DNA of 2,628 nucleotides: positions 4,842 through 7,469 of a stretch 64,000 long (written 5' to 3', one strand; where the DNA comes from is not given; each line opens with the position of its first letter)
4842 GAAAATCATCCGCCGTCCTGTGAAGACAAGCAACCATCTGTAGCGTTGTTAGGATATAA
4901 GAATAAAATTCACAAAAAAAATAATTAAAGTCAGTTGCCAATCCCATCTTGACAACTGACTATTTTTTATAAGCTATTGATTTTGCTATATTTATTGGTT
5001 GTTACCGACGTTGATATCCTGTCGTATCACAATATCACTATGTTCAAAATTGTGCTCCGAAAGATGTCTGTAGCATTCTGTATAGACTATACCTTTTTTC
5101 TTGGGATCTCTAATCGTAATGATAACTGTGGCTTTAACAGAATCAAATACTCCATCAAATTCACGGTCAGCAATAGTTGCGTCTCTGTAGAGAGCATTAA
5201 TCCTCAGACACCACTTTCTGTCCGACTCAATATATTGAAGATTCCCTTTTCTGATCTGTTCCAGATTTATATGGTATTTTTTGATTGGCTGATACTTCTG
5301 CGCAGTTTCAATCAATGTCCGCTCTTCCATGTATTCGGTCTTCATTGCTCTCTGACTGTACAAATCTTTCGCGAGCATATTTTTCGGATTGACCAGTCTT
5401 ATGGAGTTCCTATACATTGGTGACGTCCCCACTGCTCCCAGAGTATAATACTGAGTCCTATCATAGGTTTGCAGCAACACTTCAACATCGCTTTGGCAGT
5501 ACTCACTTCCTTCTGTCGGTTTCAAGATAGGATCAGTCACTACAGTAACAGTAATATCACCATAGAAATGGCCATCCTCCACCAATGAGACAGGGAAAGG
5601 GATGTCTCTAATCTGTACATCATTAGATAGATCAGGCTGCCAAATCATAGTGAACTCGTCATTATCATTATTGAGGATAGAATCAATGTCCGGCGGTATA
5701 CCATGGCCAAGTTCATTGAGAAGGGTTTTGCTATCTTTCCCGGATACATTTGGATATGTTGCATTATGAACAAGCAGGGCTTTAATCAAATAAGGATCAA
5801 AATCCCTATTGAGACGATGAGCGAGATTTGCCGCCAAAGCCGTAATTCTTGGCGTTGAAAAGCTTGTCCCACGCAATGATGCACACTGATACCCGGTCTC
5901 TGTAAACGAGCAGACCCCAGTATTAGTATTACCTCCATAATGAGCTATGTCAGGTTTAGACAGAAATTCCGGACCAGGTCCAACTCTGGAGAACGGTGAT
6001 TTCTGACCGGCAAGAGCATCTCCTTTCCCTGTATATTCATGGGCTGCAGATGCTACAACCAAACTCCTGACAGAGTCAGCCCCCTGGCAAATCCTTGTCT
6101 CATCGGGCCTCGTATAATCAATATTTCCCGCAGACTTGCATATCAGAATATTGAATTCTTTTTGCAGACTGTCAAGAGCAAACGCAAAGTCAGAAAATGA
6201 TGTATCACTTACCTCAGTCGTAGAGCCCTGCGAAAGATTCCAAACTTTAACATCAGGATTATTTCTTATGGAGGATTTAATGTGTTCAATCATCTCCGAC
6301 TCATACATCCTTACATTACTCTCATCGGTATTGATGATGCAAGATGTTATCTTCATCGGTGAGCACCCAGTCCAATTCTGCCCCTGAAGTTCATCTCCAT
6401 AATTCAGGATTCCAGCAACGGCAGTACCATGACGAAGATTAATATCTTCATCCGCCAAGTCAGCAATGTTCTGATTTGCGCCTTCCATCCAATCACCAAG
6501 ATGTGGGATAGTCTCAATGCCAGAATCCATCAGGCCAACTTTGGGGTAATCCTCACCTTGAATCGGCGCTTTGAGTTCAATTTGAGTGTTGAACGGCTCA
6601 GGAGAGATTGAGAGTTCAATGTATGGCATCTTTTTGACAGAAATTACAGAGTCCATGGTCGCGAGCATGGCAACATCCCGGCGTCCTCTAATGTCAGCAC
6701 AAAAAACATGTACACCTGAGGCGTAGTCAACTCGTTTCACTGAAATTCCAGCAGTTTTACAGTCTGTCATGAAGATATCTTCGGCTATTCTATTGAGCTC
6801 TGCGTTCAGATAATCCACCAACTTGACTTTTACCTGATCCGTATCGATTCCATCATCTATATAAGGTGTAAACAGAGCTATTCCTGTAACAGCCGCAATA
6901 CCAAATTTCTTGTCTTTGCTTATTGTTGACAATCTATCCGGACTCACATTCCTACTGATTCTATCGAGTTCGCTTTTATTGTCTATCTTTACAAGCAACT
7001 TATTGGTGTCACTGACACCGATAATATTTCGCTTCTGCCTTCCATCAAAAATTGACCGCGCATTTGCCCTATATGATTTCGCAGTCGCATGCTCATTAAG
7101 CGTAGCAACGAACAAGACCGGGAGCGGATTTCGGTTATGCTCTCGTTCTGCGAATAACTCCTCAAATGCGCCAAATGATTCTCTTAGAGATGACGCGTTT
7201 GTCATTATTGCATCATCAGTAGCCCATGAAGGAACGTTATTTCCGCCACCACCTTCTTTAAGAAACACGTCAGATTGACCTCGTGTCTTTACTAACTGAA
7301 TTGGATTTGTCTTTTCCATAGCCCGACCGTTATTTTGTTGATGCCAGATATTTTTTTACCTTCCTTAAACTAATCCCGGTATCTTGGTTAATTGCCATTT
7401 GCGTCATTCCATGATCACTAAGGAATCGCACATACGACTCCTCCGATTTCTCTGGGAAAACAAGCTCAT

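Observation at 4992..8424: AAA+ ATPase plus cytoplasmic S8 subtilase operon (IetAS-like candidate anti-phage system)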

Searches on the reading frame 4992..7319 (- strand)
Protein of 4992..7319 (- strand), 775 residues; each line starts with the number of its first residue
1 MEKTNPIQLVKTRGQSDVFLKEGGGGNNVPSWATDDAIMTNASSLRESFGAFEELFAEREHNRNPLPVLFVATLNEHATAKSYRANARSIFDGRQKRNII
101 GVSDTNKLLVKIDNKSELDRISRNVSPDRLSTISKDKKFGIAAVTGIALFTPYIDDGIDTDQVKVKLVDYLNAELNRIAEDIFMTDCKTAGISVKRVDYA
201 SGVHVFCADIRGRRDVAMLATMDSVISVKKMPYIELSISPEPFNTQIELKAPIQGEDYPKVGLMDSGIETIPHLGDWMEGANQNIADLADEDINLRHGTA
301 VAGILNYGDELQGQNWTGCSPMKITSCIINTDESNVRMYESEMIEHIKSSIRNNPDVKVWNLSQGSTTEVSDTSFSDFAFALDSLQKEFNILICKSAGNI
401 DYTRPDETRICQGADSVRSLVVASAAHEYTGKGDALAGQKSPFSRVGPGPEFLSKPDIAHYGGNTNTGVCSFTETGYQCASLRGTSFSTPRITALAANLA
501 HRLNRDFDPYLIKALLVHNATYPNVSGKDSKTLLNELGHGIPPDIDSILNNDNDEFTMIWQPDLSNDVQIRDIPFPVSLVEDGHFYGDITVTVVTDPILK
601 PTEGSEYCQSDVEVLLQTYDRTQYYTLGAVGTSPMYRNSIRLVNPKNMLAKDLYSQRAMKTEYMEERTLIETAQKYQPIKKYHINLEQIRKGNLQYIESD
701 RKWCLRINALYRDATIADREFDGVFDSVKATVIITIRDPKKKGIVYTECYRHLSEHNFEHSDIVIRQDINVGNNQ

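Call 8: search_protein_families(library=padloc, proteins=[window:4992-7319:-], max_evalue=0.01)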
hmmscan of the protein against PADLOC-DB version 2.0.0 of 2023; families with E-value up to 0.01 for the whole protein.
window:4992-7319:- (775 aa): 9 families
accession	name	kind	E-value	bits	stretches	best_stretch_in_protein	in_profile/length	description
PDLC02201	IetS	-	8.3e-249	825.9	1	1-774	2-780/781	-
PDLC02197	IetS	-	1.3e-124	415.2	1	2-770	3-748/749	-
PDLC02200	IetS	-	4.4e-78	261.3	1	43-771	48-776/780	-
PDLC02202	IetS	-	1.7e-76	256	2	160-627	195-671/780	-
PDLC02199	IetS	-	3.9e-76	254.9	2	223-771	279-824/826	-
PDLC02198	IetS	-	1.6e-17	60.8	1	254-403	249-402/795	-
PDLC04233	IetS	-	8e-13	45.3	2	342-401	401-460/855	-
PDLC03014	subtilase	-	4.7e-06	24.3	1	263-521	178-376/391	-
PDLC04234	IetS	-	0.00052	16.3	1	353-401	414-462/656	-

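Call 9: search_protein_families(library=pfam, proteins=[window:4992-7319:-], max_evalue=0.1)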
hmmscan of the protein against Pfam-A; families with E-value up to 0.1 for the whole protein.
window:4992-7319:- (775 aa): 2 families
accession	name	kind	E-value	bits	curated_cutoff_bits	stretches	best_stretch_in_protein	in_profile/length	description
PF00082.27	Peptidase_S8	-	1.8e-32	113.2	21.8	1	258-540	3-288/288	Subtilase family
PF13669.12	Glyoxalase_4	-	0.061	14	27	0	245-295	48-93/109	Glyoxalase/Bleomycin resistance protein/Dioxygenase superfamily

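Call 10: search_protein_families(library=ncbifam, proteins=[window:4992-7319:-], max_evalue=0.01)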
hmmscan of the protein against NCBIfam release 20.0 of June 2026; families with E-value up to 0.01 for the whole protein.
window:4992-7319:- (775 aa): 2 families
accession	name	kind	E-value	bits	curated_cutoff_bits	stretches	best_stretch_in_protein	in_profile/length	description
NF042956.1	IteS_antiphage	equivalog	4.4e-95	319.5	900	1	5-766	1-744/747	S8 family anti-phage peptidase IteS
TIGR03921.1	T7SS_mycosin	equivalog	5.6e-09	35.6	278.75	1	260-520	16-263/353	type VII secretion-associated serine protease mycosin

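Call 17: search_solved_structures(query=window:4992-7319:-, max_evalue=0.001)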
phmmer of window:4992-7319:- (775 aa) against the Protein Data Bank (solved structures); distinct sequences matched with E-value up to 0.001: 0.

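Call 21: find_homologous_proteins(query=window:4992-7319:-, max_evalue=1e-10)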
Query window:4992-7319:- (775 aa): 695 proteins with E <= 1e-10 among 8000 candidates; the best 120 are listed.
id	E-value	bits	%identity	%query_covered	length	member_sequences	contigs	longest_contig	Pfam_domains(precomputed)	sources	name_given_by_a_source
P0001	0.0e+0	1778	100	100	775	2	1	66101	PF00082.28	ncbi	ncbi:MAG: S8 family peptidase [Candidatus Cryptobacteroides sp.]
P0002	0.0e+0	1604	90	100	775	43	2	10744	PF00082.28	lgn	-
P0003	0.0e+0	1588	89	100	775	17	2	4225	PF00082.28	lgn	-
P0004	0.0e+0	1568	88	100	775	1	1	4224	PF00082.28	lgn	-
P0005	0.0e+0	1352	75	100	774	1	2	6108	PF00082.28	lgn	-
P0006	0.0e+0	1322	73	100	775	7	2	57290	PF00082.28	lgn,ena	-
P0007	0.0e+0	1313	73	100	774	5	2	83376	PF00082.28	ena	-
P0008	0.0e+0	1086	61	100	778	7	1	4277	PF00082.28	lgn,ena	-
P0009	0.0e+0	1049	60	100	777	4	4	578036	PF00082.28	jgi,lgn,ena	-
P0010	0.0e+0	1038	58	100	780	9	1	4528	PF00082.28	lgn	-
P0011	0.0e+0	1036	59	100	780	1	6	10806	PF00082.28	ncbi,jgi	jgi:hypothetical protein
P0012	0.0e+0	1025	58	99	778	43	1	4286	PF00082.28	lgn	-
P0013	0.0e+0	1020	58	100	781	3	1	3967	PF00082.28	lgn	-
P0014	0.0e+0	1019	57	99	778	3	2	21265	PF00082.28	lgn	-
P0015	9.2e-298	1008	58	100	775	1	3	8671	PF00082.28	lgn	-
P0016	2.6e-296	1003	57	100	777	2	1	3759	PF00082.28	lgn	-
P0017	2.6e-294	997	57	100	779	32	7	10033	PF00082.28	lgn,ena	-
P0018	1.5e-293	994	56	100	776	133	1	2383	PF00082.28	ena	-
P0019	3.1e-292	990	56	100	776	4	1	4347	PF00082.28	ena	-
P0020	7.2e-292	989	57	100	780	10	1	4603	PF00082.28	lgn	-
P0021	1.8e-286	971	57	100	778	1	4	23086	PF00082.28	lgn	-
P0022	9.4e-285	965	56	99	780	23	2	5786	PF00082.28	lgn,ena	-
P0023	2.6e-280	950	55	100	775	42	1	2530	PF00082.28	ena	-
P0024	4.2e-278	943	55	99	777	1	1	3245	PF00082.28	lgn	-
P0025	7.4e-273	926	54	99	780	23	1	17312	PF00082.28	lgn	-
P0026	1.1e-272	925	53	100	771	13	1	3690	PF00082.28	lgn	-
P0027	7.3e-272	922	53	100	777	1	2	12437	PF00082.28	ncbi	-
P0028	4.5e-271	920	53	100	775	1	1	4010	PF00082.28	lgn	-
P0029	1.1e-270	919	54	99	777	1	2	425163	PF00082.28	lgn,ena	-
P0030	1.2e-270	918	53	99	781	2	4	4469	PF00082.28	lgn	-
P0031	7.9e-268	909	54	99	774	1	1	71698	PF00082.28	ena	-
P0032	2.3e-266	904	53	99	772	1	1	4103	PF00082.28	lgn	-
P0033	3.4e-266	904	54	100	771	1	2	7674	PF00082.28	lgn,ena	-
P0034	4.0e-266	903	53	99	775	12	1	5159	PF00082.28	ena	-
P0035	3.5e-265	900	53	99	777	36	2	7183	PF00082.28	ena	-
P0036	5.2e-265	900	52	100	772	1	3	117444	PF00082.28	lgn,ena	-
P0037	1.9e-264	898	53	99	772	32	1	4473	PF00082.28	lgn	-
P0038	5.2e-264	896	53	99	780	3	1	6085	PF00082.28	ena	-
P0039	8.1e-264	896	53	99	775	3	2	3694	PF00082.28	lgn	-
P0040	2.6e-263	894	52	100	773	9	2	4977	PF00082.28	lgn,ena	-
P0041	5.4e-263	893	52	99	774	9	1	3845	PF00082.28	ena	-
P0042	5.3e-262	890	53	99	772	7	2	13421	PF00082.28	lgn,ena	-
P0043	1.0e-261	889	54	100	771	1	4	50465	PF00082.28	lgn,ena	-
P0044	1.1e-261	889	52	99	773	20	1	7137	PF00082.28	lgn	-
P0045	9.9e-261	886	52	99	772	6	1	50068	PF00082.28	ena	-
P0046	1.5e-260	885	51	99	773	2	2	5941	PF00082.28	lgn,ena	-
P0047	2.9e-260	884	51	100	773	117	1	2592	PF00082.28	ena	-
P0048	4.7e-260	883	51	99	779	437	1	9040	PF00082.28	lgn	-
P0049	8.4e-260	883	52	99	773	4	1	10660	PF00082.28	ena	-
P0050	1.8e-259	881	52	100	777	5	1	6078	PF00082.28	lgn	-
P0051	3.4e-259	881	52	99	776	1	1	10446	PF00082.28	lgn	-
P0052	3.5e-259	880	52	100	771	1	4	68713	PF00082.28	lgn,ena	-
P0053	7.6e-259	879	52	100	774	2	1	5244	PF00082.28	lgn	-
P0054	1.5e-258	878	52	99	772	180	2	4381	PF00082.28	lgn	-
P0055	1.9e-258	878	52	99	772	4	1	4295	PF00082.28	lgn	-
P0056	2.7e-258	878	52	99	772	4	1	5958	PF00082.28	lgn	-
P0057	3.8e-258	877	52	99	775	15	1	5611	PF00082.28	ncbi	-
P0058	6.1e-258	876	51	99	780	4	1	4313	PF00082.28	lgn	-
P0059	8.8e-258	876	52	99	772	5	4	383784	PF00082.28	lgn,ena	-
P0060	1.3e-257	875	52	99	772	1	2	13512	PF00082.28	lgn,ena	-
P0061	1.8e-257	875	52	99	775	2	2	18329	PF00082.28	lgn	-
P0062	1.8e-257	875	52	99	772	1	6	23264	PF00082.28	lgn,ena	-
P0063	5.6e-257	873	51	100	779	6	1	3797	PF00082.28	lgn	-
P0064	6.0e-257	873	52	99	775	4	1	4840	PF00082.28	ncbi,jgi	jgi:hypothetical protein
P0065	8.4e-257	873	58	87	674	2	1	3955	PF00082.28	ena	-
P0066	1.0e-256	872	51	99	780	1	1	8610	PF00082.28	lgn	-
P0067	1.9e-256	871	51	99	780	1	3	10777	PF00082.28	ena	-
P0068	2.0e-256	871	52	99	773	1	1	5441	PF00082.28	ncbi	-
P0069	4.4e-256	870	52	99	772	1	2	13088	PF00082.28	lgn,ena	-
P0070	6.1e-256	870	52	99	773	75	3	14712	PF00082.28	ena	-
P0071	1.0e-255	869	51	99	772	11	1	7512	PF00082.28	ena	-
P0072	1.6e-255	868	50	99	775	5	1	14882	PF00082.28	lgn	-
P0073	2.0e-255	868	52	99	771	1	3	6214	PF00082.28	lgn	-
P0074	2.0e-255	868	51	99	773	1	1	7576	PF00082.28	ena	-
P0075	1.5e-254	865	51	99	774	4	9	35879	PF00082.28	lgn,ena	-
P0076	1.6e-254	865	51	99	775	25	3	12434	PF00082.28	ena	-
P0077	1.7e-254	865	50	99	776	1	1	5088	PF00082.28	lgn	-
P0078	8.1e-254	863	50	99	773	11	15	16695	PF00082.28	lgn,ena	-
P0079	9.1e-254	863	51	99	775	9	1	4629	PF00082.28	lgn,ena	-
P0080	1.3e-253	862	51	99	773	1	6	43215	PF00082.28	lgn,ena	-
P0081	3.5e-252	857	52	100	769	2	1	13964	PF00082.28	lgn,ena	-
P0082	1.1e-250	852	51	100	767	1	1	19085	PF00082.28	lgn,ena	-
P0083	8.8e-250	849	51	99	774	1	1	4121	PF00082.28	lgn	-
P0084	1.2e-249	849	52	97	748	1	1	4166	PF00082.28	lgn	-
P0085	4.9e-247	840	50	99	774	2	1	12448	PF00082.28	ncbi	-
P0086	1.2e-245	836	53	92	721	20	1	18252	PF00082.28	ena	-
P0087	7.0e-245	833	51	100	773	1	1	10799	PF00082.28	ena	-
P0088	9.4e-244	829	50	99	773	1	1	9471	PF00082.28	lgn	-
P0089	7.9e-227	774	49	91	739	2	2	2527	PF00082.28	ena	-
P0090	3.6e-217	742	45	99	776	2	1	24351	PF00082.28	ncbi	-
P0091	4.4e-217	741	46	100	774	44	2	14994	PF00082.28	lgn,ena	-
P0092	6.8e-217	741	45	100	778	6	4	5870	PF00082.28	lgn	-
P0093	9.6e-217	740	46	100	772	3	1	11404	PF00082.28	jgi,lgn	jgi:hypothetical protein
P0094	1.7e-216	739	45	100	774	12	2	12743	PF00082.28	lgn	-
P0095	3.8e-216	738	46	99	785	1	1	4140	PF00082.28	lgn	-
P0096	4.0e-216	738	45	100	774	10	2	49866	PF00082.28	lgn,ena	-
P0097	4.3e-216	738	45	99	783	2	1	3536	PF00082.28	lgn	-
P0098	7.4e-216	737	47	99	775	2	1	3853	PF00082.28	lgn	-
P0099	1.1e-215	737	45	99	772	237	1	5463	PF00082.28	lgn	-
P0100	2.0e-215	736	46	99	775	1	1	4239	PF00082.28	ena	-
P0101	8.4e-215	734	45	100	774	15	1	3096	PF00082.28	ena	-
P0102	1.1e-214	733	45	100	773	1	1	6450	PF00082.28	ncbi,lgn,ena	-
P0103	1.4e-214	733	45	99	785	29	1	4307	PF00082.28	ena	-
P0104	4.2e-214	731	46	99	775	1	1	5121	PF00082.28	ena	-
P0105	4.3e-214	731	46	100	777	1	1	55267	PF00082.28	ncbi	-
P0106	4.3e-214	731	45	100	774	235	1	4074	PF00082.28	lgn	-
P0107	1.4e-213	730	46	99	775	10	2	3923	PF00082.28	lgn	-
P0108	1.7e-213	729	46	99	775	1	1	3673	PF00082.28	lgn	-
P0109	2.1e-213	729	45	100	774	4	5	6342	PF00082.28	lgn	-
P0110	2.1e-213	729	46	99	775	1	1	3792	PF00082.28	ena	-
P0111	2.1e-213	729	45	99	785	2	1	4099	PF00082.28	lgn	-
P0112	2.9e-213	729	47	99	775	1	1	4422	PF00082.28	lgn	-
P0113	3.3e-213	728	45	99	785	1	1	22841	PF00082.28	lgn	-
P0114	4.0e-213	728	45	100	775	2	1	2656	PF00082.28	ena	-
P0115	4.7e-213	728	45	100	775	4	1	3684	PF00082.28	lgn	-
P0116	5.6e-213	728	46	100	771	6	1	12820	PF00082.28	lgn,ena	-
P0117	1.6e-212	726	45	100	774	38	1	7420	PF00082.28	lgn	-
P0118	2.0e-212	726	45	100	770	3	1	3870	PF00082.28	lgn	-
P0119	1.4e-211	723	44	100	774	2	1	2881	PF00082.28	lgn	-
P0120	2.2e-211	722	46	100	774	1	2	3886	PF00082.28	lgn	-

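Call 23: search_dna_similar(query=window:4992-7319:-, collection=plasmids, mode=protein, max_rows=30, rows=spread)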
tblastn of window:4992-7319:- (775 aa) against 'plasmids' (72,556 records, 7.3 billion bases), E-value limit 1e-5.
Records with a match: 115; places in all: 117; records where one place covers at least 80% of the query: 12.
Best place of each record, by identity: <60% 115.
By first word of the organism name: Rhizobium 23; Bradyrhizobium 14; Clostridium 13; Enterococcus 10; Agrobacterium 7; Sphingopyxis 4; Streptomyces 3; Sinorhizobium 3; Synechocystis 3; Hymenobacter 2; and 27 more.
By predicted mobility (MOB-suite, as given by PLSDB): conjugative 56; non-mobilizable 36; mobilizable 23.
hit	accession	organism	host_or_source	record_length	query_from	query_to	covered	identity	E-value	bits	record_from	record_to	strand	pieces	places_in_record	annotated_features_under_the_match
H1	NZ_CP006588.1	Hymenobacter sp. APR13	silkworm feces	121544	1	771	99%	36.4%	3e-133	444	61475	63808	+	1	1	S8 family peptidase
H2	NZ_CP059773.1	Enterococcus faecium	Homo sapiens,blood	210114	29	771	96%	31.0%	7e-82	293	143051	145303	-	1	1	S8 family serine peptidase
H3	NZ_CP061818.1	Enterococcus faecium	Homo sapiens,blood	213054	29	772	96%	30.9%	7e-50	300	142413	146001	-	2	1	S8 family peptidase | IS256 family transposase | hypothetical protein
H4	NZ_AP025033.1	Aureimonas sp. SA4125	-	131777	190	763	74%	25.9%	5e-25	120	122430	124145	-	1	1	none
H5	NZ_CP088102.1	Bradyrhizobium barranii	cell culture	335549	258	763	65%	26.2%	4e-28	129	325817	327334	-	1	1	S8 family peptidase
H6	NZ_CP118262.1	Agrobacterium vitis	Grape,cell culture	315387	258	763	65%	25.4%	6e-21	106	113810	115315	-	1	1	S8 family peptidase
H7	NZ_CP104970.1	Phyllobacterium zundukense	Vicia costata,cell culture,root nodule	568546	258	763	65%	23.2%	2e-18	99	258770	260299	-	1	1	S8 family peptidase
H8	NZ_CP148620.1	Clostridium perfringens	-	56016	174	614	57%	26.4%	1e-24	118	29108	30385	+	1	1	S8 family peptidase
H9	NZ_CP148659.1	Clostridium perfringens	Homo sapiens,single cell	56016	174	614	57%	26.4%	1e-24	118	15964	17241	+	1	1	S8 family peptidase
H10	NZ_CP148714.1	Clostridium perfringens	-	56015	174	614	57%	26.4%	2e-24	117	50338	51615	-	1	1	S8 family peptidase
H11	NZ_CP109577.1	Streptomyces sp. NBC_01369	-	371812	213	680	60%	23.6%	8e-8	64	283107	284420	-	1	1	S8 family peptidase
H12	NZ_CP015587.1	Roseomonas gilardii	Purified bacterial strains from deep ...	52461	351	763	53%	26.1%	3e-17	95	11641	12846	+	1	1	S8 family serine peptidase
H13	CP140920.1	Sinorhizobium meliloti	Medicago lupulina,whole organism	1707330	216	602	50%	26.6%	5e-15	87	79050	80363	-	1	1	S8 family peptidase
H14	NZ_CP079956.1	Macrococcus sp. 19Msa1099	pure culture,pork meat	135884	259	641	49%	26.6%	3e-24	117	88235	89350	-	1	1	S8 family peptidase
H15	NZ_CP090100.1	Rhizobium leguminosarum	Trifolium pratense,Cell culture,Plant ...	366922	210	602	51%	25.5%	4e-15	88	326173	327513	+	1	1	S8 family peptidase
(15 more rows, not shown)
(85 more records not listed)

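Call 24: get_annotated_region(hit=H1, flank=6000)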
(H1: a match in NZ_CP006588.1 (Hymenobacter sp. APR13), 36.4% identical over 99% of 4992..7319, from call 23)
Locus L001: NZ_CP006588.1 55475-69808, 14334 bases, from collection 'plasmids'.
description: Hymenobacter sp. APR13 plasmid pHA, complete sequence
organism: Hymenobacter sp. APR13 (NCBI taxid 1356852)
taxonomy: Bacteria; Bacteroidota; Cytophagia; Cytophagales; Hymenobacteraceae; Hymenobacter; Hymenobacter sp. APR13
host: -; source: silkworm feces; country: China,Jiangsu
typing (MOB-suite, as given by PLSDB): non-mobilizable
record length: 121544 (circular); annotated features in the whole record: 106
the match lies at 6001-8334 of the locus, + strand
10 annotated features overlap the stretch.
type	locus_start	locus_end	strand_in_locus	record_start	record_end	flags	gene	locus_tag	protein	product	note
CDS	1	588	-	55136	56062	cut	-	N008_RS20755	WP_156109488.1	hypothetical protein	-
CDS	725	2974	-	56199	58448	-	-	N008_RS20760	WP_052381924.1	TonB-dependent receptor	-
CDS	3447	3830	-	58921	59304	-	-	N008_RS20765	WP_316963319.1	DUF6122 family protein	-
CDS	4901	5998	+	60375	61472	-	-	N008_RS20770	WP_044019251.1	ATP-binding protein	-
CDS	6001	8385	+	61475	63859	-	-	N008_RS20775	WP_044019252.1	S8 family peptidase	-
CDS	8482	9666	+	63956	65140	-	-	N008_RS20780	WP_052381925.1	hypothetical protein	-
CDS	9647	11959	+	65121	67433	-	-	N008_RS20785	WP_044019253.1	ThiF family adenylyltransferase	-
CDS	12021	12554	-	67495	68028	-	-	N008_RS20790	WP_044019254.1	hypothetical protein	-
CDS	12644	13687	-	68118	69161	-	-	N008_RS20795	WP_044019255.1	DUF2235 domain-containing protein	-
CDS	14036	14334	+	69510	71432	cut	-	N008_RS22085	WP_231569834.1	hypothetical protein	-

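Call 25: get_annotated_region(hit=H6, flank=5000)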
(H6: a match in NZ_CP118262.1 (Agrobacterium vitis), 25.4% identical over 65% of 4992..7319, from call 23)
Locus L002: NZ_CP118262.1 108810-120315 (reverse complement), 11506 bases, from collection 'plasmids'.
description: Agrobacterium vitis strain T60/94 plasmid unnamed, complete sequence
organism: Agrobacterium vitis (NCBI taxid 373)
taxonomy: Bacteria; Pseudomonadota; Alphaproteobacteria; Hyphomicrobiales; Rhizobiaceae; Agrobacterium; Agrobacterium vitis
host: -; source: Grape,cell culture; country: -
typing (MOB-suite, as given by PLSDB): conjugative; replicon rep_cluster_592; relaxase MOBQ; mating-pair formation MPF_T
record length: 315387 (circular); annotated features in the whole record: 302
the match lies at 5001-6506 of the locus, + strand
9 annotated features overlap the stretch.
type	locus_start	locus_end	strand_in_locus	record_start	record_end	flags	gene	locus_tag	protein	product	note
CDS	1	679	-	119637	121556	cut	-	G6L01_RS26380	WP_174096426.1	ATP-dependent helicase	-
CDS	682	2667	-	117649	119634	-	-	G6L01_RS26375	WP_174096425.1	AAA family ATPase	-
CDS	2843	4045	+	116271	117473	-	-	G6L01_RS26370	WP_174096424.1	AAA family ATPase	-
CDS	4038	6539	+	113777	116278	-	-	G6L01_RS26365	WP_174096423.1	S8 family peptidase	-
CDS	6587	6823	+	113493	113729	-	-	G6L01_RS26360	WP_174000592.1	hypothetical protein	-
CDS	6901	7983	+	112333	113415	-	-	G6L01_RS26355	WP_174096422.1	Shedu immune nuclease family protein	-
CDS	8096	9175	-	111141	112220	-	-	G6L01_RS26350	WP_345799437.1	hypothetical protein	-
CDS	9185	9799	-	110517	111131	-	-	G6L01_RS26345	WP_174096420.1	hypothetical protein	-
CDS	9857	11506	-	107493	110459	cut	-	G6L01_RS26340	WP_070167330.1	Tn3 family transposase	-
